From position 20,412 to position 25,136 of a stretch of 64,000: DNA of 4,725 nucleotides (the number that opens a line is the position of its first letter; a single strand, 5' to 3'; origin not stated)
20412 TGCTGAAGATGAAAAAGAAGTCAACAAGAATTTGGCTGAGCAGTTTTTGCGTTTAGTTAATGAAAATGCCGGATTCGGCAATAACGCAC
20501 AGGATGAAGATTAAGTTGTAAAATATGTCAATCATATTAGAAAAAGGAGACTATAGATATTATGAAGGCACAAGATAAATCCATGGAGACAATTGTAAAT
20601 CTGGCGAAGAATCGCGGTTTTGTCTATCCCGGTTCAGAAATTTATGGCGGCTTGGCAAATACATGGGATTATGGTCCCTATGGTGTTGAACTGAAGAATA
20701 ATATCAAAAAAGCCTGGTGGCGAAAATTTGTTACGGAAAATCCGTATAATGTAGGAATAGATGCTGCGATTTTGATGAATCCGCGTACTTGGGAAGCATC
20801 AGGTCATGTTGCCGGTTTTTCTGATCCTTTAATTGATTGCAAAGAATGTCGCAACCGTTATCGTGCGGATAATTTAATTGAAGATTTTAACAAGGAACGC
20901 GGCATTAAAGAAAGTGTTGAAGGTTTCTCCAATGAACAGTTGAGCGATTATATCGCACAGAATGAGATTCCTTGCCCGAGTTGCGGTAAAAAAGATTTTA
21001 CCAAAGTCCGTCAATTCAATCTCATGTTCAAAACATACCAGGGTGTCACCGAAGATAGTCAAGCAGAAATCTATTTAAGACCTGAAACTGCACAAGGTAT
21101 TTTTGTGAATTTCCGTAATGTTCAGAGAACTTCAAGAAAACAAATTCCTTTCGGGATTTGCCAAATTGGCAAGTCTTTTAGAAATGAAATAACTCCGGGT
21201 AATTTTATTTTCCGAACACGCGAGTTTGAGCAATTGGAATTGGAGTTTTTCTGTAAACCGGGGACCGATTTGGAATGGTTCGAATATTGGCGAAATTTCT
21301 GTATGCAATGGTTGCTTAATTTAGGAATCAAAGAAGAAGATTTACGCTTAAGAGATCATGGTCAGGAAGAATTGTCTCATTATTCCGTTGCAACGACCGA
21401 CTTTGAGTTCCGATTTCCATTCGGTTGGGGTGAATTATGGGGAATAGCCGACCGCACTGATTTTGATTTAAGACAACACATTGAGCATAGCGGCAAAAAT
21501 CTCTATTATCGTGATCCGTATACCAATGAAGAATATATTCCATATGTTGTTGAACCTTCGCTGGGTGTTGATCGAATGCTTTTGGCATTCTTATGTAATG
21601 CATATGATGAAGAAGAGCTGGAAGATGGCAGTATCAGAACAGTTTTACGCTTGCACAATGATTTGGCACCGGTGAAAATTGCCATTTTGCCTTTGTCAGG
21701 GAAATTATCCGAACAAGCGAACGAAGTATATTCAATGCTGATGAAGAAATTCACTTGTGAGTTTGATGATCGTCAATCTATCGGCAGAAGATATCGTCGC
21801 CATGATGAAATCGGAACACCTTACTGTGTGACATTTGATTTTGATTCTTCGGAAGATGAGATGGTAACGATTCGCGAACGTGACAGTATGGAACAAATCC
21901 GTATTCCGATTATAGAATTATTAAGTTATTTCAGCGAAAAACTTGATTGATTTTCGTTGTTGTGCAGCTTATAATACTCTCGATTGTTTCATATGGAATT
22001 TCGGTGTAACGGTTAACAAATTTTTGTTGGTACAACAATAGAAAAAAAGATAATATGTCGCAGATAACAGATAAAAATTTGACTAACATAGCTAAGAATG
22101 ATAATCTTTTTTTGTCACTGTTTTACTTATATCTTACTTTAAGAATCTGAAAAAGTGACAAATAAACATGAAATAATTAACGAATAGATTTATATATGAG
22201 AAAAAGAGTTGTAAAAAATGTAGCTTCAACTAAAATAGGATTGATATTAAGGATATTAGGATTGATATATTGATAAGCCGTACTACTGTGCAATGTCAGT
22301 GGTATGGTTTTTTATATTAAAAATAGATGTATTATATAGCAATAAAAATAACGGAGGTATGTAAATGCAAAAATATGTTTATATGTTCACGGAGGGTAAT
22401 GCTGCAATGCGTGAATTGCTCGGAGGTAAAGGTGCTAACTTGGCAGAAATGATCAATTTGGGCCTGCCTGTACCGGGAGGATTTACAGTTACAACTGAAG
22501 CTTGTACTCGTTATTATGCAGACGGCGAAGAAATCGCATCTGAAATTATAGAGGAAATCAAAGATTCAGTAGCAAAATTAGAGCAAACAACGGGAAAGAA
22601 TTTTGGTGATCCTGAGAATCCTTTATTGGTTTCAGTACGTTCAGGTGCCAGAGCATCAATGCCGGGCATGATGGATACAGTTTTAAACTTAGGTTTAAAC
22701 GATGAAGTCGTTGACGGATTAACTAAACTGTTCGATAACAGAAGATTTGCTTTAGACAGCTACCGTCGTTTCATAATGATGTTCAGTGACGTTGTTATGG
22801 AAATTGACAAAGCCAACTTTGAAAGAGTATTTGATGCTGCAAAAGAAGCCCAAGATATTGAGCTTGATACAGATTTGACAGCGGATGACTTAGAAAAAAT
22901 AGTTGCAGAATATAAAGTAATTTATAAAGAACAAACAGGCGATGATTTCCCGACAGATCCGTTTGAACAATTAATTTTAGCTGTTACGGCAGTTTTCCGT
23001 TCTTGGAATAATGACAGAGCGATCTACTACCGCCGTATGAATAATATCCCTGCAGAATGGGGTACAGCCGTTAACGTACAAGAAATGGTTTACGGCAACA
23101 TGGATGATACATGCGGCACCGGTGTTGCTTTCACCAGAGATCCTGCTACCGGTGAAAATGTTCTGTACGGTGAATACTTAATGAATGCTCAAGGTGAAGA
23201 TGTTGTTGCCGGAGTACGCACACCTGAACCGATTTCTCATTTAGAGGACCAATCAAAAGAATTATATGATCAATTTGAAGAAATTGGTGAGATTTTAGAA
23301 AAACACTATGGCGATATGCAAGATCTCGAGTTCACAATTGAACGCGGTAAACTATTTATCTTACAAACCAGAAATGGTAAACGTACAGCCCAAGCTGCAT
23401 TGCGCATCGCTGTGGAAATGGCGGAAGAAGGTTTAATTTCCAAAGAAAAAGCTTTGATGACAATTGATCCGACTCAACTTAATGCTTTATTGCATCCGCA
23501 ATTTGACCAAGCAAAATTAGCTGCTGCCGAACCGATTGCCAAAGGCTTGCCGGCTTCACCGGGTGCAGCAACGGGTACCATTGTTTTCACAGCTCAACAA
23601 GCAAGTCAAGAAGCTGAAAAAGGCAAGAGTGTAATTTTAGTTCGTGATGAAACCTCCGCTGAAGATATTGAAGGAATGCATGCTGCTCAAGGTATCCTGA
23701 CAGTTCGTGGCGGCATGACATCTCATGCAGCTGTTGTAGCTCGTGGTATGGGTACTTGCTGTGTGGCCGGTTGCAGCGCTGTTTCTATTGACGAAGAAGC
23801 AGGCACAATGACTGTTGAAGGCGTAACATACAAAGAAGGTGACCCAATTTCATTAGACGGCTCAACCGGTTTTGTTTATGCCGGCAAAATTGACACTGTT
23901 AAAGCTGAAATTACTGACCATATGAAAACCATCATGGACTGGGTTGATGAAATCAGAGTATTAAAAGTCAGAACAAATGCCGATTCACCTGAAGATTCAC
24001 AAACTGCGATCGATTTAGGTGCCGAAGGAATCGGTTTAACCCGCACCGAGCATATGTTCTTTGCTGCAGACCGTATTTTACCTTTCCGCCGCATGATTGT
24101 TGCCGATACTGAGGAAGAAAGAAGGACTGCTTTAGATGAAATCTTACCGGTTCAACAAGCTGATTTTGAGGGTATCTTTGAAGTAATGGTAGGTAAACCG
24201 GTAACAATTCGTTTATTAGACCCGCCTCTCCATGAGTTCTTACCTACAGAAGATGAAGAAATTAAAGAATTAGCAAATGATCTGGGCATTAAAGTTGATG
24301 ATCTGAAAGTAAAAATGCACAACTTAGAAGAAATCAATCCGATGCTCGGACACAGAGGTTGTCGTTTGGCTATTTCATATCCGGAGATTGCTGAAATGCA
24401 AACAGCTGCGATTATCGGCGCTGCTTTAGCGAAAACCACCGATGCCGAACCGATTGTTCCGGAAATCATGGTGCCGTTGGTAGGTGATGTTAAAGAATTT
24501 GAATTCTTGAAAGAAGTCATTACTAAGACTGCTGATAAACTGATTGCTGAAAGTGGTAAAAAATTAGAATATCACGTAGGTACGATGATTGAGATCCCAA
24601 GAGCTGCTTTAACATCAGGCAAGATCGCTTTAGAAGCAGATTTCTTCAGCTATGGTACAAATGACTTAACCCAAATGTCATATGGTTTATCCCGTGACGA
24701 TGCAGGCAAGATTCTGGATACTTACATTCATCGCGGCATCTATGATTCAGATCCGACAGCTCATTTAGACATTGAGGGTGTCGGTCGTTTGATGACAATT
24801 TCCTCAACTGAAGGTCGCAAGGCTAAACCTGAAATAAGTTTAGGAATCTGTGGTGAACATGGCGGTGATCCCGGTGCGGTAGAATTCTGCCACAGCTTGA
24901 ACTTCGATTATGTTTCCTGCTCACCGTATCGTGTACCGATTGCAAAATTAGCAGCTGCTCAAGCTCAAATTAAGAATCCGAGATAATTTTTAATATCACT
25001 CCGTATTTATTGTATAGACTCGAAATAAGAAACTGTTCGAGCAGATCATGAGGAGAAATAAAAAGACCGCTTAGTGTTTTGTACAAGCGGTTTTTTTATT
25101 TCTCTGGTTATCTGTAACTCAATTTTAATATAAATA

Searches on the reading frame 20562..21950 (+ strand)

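Call 66: search_protein_families(library=pfam, proteins=[window:20562-21950:+], max_evalue=0.000001)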
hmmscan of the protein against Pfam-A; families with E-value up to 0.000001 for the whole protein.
window:20562-21950:+ (462 aa): 2 families
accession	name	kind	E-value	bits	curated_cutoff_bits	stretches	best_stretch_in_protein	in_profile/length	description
PF03129.25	HGTP_anticodon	-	3e-20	72.6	21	1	372-459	1-93/94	Anticodon binding domain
PF00587.30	tRNA-synt_2b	-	2.7e-12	47.6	29.3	1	164-344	5-176/179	tRNA synthetase class II core domain (G, H, P, S and T)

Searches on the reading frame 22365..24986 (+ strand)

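Call 66: search_protein_families(library=pfam, proteins=[window:22365-24986:+], max_evalue=0.000001)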
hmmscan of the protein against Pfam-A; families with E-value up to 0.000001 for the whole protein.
window:22365-24986:+ (873 aa): 3 families
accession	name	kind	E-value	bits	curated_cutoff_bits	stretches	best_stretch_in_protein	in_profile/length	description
PF02896.24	PEP-utilizers_C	-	2.8e-73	247.1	22.8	1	519-868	6-292/293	PEP-utilising enzyme, PEP-binding domain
PF01326.24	PPDK_N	-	2.3e-59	201.8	27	2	17-293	2-223/328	Pyruvate phosphate dikinase, AMP/ATP-binding domain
PF00391.29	PEP-utilizers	-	3.9e-23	81.3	23.1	1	421-502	3-72/72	PEP-utilising enzyme, mobile domain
